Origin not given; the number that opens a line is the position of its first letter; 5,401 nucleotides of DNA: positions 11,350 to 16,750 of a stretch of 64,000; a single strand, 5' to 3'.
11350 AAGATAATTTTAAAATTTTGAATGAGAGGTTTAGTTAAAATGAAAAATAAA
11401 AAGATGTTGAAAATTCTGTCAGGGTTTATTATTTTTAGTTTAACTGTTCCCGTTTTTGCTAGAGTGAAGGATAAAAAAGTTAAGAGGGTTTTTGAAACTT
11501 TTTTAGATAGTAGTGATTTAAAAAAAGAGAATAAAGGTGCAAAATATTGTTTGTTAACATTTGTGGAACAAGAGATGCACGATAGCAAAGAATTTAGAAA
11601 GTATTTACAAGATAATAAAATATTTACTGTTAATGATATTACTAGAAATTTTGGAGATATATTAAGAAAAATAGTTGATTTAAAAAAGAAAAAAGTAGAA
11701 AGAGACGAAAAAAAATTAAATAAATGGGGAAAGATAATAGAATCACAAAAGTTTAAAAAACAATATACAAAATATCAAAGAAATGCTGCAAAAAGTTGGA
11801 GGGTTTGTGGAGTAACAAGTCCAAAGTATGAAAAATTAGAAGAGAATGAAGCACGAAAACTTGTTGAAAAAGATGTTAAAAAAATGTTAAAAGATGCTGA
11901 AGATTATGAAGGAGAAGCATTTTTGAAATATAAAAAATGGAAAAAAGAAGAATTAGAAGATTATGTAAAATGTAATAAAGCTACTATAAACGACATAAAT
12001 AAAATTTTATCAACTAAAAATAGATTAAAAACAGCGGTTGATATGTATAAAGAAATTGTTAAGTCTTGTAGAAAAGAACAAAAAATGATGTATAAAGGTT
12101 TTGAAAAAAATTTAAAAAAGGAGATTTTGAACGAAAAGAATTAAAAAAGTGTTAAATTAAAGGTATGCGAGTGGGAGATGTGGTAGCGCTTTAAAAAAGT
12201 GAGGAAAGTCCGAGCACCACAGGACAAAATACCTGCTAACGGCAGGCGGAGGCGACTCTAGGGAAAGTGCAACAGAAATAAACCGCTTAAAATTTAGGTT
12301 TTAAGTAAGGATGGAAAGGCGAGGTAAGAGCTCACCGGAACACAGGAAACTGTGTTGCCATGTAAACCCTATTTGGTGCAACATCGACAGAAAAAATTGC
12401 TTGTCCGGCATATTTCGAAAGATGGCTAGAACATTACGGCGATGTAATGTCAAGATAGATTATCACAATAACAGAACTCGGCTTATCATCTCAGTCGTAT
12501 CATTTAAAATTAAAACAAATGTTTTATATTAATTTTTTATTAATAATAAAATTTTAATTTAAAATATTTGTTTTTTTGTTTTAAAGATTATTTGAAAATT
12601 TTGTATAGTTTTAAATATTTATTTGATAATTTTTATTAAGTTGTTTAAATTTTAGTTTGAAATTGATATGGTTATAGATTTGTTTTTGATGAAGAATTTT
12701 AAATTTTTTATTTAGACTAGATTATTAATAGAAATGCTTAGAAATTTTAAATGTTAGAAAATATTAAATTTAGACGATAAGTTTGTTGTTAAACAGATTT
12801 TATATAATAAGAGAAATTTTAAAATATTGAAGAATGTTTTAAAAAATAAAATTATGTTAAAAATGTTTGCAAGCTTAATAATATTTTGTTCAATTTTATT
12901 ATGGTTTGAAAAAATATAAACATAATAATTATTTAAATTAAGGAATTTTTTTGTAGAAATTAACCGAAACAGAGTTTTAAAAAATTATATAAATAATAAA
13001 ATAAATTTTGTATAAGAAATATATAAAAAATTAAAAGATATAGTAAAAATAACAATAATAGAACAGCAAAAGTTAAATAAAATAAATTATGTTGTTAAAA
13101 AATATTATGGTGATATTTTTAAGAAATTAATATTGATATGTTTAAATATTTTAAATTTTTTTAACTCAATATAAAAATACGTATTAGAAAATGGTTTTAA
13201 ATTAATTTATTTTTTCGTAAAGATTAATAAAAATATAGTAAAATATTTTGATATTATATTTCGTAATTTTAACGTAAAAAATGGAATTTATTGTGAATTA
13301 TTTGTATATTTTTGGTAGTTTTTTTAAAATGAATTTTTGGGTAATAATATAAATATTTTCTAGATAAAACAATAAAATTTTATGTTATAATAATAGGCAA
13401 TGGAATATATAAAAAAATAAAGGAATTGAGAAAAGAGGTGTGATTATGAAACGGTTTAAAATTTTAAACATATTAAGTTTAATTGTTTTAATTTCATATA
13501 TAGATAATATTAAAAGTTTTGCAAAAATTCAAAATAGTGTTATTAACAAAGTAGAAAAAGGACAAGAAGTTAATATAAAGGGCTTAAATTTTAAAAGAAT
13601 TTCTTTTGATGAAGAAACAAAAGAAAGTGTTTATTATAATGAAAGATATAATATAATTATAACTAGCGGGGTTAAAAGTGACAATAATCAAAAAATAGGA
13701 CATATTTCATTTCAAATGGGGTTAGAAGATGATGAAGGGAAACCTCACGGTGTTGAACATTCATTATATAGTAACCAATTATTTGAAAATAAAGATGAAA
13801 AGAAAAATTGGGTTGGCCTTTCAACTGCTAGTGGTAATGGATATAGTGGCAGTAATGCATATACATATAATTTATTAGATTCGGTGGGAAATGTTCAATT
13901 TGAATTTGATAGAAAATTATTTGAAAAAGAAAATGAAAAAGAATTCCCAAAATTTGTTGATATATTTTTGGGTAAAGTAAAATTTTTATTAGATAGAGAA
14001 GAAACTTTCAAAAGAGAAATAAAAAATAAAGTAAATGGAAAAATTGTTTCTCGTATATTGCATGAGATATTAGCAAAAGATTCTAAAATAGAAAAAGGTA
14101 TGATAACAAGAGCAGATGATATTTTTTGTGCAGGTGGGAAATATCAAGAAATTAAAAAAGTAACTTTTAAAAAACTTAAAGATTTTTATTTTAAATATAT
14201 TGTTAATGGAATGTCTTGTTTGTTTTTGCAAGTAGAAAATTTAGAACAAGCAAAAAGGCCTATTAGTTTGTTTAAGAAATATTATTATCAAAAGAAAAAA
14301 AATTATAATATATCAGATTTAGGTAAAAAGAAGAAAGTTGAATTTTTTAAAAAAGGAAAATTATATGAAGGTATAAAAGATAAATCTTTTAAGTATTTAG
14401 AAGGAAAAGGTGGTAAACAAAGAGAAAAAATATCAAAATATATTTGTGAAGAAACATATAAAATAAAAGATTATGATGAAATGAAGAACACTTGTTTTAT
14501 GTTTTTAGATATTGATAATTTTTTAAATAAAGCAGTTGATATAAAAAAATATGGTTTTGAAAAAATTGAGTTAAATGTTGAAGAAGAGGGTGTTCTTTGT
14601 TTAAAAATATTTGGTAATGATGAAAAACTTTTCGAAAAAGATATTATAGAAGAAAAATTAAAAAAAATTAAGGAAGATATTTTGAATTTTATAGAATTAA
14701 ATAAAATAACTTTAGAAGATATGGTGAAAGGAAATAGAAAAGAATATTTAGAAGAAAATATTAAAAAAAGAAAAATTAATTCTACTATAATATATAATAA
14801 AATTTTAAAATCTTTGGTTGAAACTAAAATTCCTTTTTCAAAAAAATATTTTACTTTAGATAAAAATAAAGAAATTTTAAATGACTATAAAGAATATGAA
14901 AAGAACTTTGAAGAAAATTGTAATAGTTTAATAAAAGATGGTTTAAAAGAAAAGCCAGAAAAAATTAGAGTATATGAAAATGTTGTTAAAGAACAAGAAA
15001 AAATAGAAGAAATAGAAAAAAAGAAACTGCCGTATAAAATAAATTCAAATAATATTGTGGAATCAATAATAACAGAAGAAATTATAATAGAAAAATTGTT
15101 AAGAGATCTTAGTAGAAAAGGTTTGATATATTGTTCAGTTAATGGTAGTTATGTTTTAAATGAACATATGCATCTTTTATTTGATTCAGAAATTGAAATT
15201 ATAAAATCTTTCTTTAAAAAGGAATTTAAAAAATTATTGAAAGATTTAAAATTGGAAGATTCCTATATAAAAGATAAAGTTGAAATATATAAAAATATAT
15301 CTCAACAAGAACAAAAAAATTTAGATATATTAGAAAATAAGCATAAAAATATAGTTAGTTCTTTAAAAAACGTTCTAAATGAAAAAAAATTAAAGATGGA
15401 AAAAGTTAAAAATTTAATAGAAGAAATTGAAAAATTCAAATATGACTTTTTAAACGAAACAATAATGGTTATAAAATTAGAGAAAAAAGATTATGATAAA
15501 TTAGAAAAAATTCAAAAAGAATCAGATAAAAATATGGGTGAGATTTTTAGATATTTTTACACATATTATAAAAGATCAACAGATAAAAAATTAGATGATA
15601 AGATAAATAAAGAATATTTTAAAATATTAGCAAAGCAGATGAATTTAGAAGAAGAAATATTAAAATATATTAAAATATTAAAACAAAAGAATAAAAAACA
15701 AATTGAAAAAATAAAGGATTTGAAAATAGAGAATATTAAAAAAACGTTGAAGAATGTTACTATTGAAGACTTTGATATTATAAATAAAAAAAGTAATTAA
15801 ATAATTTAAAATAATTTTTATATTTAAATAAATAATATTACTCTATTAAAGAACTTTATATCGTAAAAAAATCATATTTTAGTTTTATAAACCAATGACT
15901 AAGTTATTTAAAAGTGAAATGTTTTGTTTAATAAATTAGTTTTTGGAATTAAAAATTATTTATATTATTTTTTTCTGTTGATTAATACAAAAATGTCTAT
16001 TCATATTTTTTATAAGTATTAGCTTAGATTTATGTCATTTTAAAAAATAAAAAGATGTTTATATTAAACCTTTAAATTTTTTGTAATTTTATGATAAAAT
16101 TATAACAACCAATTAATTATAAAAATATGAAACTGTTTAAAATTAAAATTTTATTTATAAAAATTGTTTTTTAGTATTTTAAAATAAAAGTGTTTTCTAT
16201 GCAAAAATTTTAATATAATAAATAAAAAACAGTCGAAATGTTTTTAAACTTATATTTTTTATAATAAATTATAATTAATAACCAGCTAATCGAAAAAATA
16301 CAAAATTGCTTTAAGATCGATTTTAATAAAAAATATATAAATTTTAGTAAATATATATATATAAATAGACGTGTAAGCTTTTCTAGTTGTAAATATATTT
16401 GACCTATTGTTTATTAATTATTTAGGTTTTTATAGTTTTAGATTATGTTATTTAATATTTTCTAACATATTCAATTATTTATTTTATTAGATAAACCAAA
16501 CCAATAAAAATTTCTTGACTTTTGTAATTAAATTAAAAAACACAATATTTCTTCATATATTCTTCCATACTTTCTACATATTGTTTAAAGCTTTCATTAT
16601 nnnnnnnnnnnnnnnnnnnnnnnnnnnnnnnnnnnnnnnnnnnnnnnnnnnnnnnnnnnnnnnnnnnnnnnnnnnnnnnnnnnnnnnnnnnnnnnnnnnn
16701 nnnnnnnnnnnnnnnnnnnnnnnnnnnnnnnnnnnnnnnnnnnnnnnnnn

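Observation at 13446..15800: Secreted, extremely divergent M16C (PreP-like) metallopeptidase homolog next to the secreted paralog family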

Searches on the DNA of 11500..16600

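Call 15: search_rna_families(source=window, start=11500, end=16600)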
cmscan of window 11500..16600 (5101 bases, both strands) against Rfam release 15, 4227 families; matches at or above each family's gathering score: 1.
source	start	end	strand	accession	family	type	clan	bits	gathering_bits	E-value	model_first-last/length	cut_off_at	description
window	12168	12501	+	RF00010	RNaseP_bact_a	Gene; ribozyme;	CL00002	266.6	100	6e-87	1-367/367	no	Bacterial RNase P class A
